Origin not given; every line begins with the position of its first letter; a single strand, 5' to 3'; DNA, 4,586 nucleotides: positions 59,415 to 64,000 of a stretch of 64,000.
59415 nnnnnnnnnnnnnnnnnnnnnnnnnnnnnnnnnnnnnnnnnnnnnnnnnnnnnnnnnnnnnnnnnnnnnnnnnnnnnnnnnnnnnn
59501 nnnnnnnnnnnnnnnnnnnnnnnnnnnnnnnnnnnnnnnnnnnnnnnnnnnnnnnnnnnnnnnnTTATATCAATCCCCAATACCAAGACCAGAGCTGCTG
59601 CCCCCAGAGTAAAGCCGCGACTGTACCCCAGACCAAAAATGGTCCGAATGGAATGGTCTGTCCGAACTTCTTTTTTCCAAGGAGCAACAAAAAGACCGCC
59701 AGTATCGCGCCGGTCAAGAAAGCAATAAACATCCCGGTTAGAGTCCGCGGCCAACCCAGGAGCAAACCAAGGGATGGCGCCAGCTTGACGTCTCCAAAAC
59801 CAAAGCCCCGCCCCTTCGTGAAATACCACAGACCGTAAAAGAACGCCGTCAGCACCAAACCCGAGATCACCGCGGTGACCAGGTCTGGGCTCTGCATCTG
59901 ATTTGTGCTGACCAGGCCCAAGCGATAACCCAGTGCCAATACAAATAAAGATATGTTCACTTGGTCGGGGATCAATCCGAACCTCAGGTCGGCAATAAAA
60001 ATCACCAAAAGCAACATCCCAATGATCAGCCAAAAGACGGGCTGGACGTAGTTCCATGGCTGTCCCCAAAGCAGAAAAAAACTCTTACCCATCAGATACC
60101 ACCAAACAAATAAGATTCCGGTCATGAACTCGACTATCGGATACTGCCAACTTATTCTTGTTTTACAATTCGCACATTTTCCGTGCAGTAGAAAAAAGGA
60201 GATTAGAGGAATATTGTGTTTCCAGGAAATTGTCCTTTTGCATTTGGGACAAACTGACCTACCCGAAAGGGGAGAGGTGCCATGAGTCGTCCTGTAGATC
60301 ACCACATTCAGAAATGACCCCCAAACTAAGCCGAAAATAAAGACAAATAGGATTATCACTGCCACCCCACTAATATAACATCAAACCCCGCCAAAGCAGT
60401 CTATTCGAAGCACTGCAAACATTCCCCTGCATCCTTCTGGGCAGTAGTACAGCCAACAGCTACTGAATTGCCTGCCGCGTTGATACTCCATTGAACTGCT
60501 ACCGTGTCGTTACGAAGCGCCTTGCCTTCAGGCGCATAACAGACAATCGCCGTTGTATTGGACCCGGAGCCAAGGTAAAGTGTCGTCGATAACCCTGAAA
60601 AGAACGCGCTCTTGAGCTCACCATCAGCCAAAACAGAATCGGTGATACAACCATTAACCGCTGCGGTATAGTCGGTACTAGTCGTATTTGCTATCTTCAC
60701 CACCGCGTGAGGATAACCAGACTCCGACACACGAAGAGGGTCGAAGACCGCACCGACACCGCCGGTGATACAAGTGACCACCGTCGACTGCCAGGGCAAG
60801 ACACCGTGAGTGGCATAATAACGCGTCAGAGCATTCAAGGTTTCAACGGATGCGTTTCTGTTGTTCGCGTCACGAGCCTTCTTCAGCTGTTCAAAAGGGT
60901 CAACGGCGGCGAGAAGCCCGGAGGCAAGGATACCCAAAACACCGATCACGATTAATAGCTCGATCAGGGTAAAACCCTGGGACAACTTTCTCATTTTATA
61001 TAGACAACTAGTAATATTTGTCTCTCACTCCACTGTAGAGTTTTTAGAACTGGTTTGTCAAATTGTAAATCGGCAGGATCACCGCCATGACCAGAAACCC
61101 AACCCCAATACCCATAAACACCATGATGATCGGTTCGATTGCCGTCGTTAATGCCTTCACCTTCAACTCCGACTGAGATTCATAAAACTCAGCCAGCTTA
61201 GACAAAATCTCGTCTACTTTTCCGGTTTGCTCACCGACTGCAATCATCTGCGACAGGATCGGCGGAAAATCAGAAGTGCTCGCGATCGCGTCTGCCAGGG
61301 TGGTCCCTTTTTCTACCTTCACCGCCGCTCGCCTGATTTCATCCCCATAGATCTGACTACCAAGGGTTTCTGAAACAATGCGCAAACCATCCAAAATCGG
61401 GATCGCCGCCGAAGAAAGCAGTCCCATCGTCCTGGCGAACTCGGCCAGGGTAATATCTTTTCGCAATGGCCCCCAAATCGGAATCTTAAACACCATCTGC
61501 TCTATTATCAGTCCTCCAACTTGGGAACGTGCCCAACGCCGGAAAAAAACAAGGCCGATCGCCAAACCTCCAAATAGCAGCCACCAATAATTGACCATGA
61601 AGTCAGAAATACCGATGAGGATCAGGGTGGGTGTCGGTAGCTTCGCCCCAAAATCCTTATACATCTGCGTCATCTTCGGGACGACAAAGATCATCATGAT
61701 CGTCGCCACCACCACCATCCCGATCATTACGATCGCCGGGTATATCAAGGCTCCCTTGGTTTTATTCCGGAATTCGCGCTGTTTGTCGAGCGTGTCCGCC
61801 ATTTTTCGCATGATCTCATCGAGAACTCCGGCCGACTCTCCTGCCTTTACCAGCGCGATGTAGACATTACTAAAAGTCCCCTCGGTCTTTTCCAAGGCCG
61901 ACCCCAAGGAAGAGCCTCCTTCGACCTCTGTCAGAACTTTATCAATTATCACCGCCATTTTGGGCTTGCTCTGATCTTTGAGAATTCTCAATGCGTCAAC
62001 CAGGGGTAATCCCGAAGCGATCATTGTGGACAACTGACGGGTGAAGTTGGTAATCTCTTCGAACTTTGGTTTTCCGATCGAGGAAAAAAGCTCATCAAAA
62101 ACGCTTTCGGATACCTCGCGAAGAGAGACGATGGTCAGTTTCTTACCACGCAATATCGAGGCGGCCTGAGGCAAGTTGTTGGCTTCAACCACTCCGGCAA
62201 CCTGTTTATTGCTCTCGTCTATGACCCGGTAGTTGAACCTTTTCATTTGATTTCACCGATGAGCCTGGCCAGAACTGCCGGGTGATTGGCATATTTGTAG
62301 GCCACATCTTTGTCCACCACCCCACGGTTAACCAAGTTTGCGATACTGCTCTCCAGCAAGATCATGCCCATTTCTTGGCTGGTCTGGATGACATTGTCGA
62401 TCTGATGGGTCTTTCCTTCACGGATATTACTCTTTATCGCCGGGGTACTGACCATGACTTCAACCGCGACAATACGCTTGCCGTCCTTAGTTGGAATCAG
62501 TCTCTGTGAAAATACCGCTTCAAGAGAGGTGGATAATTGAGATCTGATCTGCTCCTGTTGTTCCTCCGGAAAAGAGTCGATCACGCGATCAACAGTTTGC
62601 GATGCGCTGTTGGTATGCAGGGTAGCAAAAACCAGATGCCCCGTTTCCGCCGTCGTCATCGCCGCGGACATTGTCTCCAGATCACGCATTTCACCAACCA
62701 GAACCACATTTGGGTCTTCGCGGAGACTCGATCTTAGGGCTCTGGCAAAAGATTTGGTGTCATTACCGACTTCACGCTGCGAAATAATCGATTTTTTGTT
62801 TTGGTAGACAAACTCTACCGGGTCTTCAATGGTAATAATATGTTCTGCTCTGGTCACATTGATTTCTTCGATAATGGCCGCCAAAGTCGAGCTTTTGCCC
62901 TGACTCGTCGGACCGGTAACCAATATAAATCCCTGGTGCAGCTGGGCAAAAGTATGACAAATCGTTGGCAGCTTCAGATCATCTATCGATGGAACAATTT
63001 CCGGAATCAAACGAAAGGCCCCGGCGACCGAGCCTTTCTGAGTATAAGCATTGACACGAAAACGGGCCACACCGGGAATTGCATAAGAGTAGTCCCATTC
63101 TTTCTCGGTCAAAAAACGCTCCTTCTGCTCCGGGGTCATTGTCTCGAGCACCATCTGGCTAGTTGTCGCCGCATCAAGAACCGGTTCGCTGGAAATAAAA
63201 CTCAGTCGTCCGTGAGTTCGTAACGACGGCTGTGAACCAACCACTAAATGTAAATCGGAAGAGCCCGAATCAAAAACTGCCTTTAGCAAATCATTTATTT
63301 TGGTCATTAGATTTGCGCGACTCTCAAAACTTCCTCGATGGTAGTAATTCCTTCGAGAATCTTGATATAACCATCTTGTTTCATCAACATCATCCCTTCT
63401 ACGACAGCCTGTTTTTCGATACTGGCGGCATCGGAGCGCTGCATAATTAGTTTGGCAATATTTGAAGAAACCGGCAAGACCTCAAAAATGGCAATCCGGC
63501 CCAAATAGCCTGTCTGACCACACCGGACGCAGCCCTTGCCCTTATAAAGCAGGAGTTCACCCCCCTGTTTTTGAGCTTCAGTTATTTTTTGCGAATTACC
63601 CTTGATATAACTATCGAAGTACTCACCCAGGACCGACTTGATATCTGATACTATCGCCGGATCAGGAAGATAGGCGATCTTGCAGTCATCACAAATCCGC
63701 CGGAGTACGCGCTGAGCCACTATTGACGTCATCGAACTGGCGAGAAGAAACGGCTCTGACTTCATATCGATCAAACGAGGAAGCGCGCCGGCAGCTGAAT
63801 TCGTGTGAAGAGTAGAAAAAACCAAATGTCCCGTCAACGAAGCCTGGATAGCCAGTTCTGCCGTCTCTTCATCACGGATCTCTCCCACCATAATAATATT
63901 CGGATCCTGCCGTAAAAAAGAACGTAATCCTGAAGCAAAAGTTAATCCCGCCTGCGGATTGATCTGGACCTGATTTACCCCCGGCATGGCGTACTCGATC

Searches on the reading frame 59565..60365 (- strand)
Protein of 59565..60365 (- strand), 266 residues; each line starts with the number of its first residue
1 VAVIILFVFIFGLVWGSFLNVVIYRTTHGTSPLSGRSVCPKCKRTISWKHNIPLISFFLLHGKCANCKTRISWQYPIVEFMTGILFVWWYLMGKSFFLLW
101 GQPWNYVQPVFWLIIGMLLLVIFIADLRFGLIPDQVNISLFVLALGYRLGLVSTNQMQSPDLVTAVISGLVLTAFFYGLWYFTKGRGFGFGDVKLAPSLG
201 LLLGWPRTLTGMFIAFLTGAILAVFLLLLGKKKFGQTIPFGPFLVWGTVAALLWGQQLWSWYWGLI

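Call 6: search_protein_families(library=pfam, proteins=[window:59565-60365:-], max_evalue=0.01)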
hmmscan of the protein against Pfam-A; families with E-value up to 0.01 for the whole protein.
window:59565-60365:- (266 aa): 4 families
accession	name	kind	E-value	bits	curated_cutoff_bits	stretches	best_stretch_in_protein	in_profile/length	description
PF06750.18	A24_N_bact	-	2.5e-31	108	23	1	10-91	1-82/84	Bacterial Peptidase A24 N-terminal domain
PF01478.23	Peptidase_A24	-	2.3e-15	57.3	26.5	1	114-224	2-104/104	Type IV leader peptidase family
PF21202.3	SLX1_C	-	0.00057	20.6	27.2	0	32-50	47-63/65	Structure-specific endonuclease subunit SLX1, C-terminal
PF10217.14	DUF2039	-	0.0072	17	27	0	33-70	26-63/89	Uncharacterized conserved protein (DUF2039)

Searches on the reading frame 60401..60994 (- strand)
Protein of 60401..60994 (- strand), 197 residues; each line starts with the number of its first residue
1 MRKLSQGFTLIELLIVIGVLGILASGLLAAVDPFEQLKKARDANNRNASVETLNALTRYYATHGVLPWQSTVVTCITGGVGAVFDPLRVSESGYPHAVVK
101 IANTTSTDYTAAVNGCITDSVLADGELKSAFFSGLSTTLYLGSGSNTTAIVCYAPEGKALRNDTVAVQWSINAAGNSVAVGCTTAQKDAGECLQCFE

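Call 6: search_protein_families(library=pfam, proteins=[window:60401-60994:-], max_evalue=0.01)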
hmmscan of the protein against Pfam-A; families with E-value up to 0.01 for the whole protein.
window:60401-60994:- (197 aa): 1 family
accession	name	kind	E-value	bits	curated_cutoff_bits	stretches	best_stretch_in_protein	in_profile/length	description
PF07963.17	N_methyl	-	7e-08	32.2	21.2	1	3-28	2-27/27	Prokaryotic N-terminal methylation motif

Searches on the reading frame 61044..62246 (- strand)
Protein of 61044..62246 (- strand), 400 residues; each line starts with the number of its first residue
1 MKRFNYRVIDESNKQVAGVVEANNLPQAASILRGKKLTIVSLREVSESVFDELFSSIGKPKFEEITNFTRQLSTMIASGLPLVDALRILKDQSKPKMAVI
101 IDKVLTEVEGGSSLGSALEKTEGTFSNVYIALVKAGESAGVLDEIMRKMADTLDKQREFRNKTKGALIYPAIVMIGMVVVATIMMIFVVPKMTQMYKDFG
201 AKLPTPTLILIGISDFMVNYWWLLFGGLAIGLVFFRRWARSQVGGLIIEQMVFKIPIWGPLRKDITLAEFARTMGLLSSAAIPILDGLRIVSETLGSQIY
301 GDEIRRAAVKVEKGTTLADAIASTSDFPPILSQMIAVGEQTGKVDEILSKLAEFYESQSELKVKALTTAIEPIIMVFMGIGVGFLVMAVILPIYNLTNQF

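Call 6: search_protein_families(library=pfam, proteins=[window:61044-62246:-], max_evalue=0.01)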
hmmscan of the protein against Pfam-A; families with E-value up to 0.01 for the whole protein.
window:61044-62246:- (400 aa): 1 family
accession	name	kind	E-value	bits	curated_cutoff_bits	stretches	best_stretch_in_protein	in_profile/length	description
PF00482.28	T2SSF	-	5.2e-67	224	25.2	2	68-190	1-125/125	Type II secretion system (T2SS), protein F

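Call 26: search_protein_families(library=ncbifam, proteins=[window:61044-62246:-], max_evalue=0.01)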
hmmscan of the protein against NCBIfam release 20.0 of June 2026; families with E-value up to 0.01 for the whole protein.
window:61044-62246:- (400 aa): 6 families
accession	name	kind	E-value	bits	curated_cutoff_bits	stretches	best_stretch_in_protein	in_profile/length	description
TIGR02120.1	GspF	equivalog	1.6e-106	356.9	424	1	4-398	1-399/401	type II secretion system inner membrane protein GspF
NF052607.1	T4PiliAsmPilCThrm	equivalog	8.8e-93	311.6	700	1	1-399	1-403/406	type IV pilus assembly protein PilC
NF052606.1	T4PiliAsmPilCMyx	equivalog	3e-85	286.6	700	1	56-398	73-416/419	type IV pilus assembly protein PilC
NF007861.0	PRK10573.1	equivalog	3.3e-76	256.9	401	1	5-398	8-396/401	protein transport protein HofC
NF047826.1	T3SSXpsF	equivalog_domain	9e-72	242.1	650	1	1-398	1-402/405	type II secretion system protein XpsF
NF041012.2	T4P_ComGB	equivalog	3.1e-42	145.1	240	1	66-396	4-330/332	competence type IV pilus assembly protein ComGB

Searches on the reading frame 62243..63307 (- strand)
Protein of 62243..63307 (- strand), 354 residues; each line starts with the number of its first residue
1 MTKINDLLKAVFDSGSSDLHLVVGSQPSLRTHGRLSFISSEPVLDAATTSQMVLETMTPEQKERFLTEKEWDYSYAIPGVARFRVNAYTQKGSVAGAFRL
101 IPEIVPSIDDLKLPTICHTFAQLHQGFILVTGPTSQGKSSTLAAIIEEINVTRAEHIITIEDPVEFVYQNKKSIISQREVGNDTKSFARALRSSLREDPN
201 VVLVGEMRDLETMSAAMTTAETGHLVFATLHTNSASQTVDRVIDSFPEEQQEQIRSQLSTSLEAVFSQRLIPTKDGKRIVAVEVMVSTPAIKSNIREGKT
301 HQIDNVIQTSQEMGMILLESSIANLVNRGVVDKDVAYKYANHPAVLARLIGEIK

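Call 6: search_protein_families(library=pfam, proteins=[window:62243-63307:-], max_evalue=0.01)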
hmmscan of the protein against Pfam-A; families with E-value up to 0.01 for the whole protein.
window:62243-63307:- (354 aa): 3 families
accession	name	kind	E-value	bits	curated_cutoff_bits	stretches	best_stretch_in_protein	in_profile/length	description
PF00437.27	T2SSE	-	1e-40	140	24.9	1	120-273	137-280/370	Type II/IV secretion system protein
PF13401.12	AAA_22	-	0.0019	19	27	1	124-207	4-65/130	AAA domain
PF00350.29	Dynamin_N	-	0.0069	16.9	27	0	128-179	1-50/168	Dynamin family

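Call 26: search_protein_families(library=ncbifam, proteins=[window:62243-63307:-], max_evalue=0.01)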
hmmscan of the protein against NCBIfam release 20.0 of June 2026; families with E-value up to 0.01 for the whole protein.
window:62243-63307:- (354 aa): 17 families
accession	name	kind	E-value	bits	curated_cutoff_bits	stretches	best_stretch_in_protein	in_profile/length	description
TIGR01420.1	pilT_fam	subfamily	2.2e-134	448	319.1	1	3-343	1-341/343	PilT/PilU family type 4a pilus ATPase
TIGR02525.1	plasmid_TraJ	equivalog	3e-46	158.1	368.3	1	15-311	23-342/372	plasmid transfer ATPase TraJ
TIGR02524.1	dot_icm_DotB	equivalog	1.1e-41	143.3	463.3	1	4-308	6-322/358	Dot/Icm type IV secretion system ATPase DotB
TIGR02533.1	type_II_gspE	equivalog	1.4e-37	129.5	630.25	1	124-271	242-379/486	type II secretion system ATPase GspE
TIGR02538.1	type_IV_pilB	equivalog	8.4e-35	120.4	675.65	1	124-244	315-431/564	type IV-A pilus assembly ATPase PilB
NF041000.1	ATPase_ComGA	equivalog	1.5e-34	119.2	300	1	118-273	121-267/267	competence type IV pilus ATPase ComGA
NF007755.0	PRK10436.1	equivalog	2.6e-32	112.1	617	1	115-271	210-355/465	type II secretion system protein GspE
NF053534.1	T4PilAsmATPsTfpB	equivalog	7.2e-28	97.3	850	1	119-244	330-451/584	type IV pilus assembly ATPase TfpB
TIGR02782.1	TrbB_P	equivalog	2.7e-15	56.5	304.55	1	127-282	138-290/303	P-type conjugative transfer ATPase TrbB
NF058587.1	archaellum_moto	equivalog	2.3e-14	53.1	550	1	128-243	278-394/527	archaellum flagellar ATPase motor FlaI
TIGR02788.1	VirB11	equivalog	2.8e-13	49.6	249.95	1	124-247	143-267/308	P-type DNA transfer ATPase VirB11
NF010469.0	PRK13894.1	subfamily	4.8e-11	42.6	508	1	127-243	151-265/320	conjugal transfer ATPase TrbB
NF010407.0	PRK13833.1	subfamily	5.3e-11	42.5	499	1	128-268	147-285/323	conjugal transfer protein TrbB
TIGR03819.1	heli_sec_ATPase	hypoth_equivalog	3.1e-09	36.5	373.15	1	128-267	181-324/340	TadA family conjugal transfer-associated ATPase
NF010425.0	PRK13851.1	equivalog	8.9e-09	34.7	461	1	127-241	164-279/344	type IV secretion system protein VirB11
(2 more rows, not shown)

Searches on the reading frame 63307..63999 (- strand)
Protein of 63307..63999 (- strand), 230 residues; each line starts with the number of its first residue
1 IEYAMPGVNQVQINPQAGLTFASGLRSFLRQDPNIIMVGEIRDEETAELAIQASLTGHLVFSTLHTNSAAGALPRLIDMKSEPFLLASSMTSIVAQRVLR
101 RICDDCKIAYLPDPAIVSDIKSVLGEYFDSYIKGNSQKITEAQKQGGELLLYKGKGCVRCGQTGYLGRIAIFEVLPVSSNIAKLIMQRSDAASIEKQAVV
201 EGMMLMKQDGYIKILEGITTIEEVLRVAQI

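Call 6: search_protein_families(library=pfam, proteins=[window:63307-63999:-], max_evalue=0.01)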
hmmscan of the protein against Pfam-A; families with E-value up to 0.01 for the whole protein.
window:63307-63999:- (230 aa): 1 family
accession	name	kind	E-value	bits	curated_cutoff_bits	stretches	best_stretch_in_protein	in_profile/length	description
PF00437.27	T2SSE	-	1.6e-64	218.4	24.9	1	1-226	180-370/370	Type II/IV secretion system protein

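Call 26: search_protein_families(library=ncbifam, proteins=[window:63307-63999:-], max_evalue=0.01)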
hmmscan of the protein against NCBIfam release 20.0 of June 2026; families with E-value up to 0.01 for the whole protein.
window:63307-63999:- (230 aa): 16 families
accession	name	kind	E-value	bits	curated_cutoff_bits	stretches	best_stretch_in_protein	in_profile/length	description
TIGR02533.1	type_II_gspE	equivalog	3.9e-83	279.7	630.25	1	1-227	281-485/486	type II secretion system ATPase GspE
TIGR02538.1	type_IV_pilB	equivalog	5.2e-75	253.1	675.65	1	1-228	354-562/564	type IV-A pilus assembly ATPase PilB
NF053534.1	T4PilAsmATPsTfpB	equivalog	5.7e-65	219.8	850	1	1-228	374-582/584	type IV pilus assembly ATPase TfpB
NF007755.0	PRK10436.1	equivalog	4.3e-61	207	617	1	1-228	257-459/465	type II secretion system protein GspE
NF041000.1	ATPase_ComGA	equivalog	7.6e-34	116.9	300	1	1-100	167-266/267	competence type IV pilus ATPase ComGA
TIGR01420.1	pilT_fam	subfamily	8.6e-29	100.8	319.1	1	18-105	181-274/343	PilT/PilU family type 4a pilus ATPase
TIGR02525.1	plasmid_TraJ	equivalog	2.2e-15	56.5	368.3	1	20-81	213-274/372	plasmid transfer ATPase TraJ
TIGR02524.1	dot_icm_DotB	equivalog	1.7e-14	53.8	463.3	1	8-78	189-258/358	Dot/Icm type IV secretion system ATPase DotB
NF058587.1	archaellum_moto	equivalog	1.3e-09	37.4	550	1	25-76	343-393/527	archaellum flagellar ATPase motor FlaI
TIGR02782.1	TrbB_P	equivalog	5.6e-08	32.4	304.55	1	9-82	184-258/303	P-type conjugative transfer ATPase TrbB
NF010407.0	PRK13833.1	subfamily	3.6e-06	26.6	499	1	9-82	192-265/323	conjugal transfer protein TrbB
TIGR02788.1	VirB11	equivalog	4.2e-06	26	249.95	1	18-82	204-268/308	P-type DNA transfer ATPase VirB11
NF010469.0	PRK13894.1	subfamily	6.1e-06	25.8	508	1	9-80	197-268/320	conjugal transfer ATPase TrbB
TIGR03819.1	heli_sec_ATPase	hypoth_equivalog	0.00066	19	373.15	1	20-76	241-297/340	TadA family conjugal transfer-associated ATPase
NF053672.1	bindosome_BasE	exception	0.0022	16.8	1000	1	21-103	334-414/512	bindosome assembly system ATPase subunit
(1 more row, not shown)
